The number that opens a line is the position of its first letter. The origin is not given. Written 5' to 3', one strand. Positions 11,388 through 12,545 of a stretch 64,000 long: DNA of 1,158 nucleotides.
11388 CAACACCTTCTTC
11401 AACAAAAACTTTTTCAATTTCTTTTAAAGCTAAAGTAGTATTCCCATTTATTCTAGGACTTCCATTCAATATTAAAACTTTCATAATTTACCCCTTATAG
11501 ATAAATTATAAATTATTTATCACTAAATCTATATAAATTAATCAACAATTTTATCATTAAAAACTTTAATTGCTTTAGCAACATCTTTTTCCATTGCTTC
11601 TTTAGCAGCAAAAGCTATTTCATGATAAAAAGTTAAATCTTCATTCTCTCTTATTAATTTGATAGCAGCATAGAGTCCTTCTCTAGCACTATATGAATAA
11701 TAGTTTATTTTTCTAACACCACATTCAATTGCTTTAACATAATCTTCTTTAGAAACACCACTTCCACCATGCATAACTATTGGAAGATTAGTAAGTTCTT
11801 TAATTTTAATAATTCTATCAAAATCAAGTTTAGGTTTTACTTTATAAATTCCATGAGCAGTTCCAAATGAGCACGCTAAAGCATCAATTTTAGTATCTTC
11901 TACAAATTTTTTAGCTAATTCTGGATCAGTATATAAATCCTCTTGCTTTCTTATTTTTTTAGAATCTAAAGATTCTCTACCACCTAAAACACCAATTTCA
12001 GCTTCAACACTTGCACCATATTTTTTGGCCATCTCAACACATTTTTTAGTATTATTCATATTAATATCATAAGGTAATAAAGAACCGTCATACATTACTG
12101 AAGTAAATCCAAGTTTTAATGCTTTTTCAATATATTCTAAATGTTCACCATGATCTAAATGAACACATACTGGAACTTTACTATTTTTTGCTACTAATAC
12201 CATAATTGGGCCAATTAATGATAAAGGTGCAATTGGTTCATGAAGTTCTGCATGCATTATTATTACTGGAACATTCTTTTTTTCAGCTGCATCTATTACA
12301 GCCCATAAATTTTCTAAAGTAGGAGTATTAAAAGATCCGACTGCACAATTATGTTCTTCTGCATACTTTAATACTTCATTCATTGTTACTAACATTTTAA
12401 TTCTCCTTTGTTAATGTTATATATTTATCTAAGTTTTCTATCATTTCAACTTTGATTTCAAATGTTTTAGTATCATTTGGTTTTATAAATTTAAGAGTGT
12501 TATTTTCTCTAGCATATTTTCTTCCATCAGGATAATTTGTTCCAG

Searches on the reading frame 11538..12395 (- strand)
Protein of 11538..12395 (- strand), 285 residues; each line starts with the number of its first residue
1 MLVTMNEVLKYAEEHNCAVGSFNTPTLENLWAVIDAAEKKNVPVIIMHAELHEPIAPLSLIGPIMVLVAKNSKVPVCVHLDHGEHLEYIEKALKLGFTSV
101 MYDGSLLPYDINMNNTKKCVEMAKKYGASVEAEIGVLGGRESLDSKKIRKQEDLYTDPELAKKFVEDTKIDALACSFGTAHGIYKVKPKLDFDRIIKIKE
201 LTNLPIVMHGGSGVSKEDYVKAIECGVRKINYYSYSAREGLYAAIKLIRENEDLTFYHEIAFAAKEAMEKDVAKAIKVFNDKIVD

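Call 10: search_protein_families(library=pfam, proteins=[window:11538-12395:-], max_evalue=0.001)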
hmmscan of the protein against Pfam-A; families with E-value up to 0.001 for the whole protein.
window:11538-12395:- (285 aa): 1 family
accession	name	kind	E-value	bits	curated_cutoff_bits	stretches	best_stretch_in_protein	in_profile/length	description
PF01116.26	F_bP_aldolase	-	2.6e-85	286.7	25.5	1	3-281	1-274/277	Fructose-bisphosphate aldolase class-II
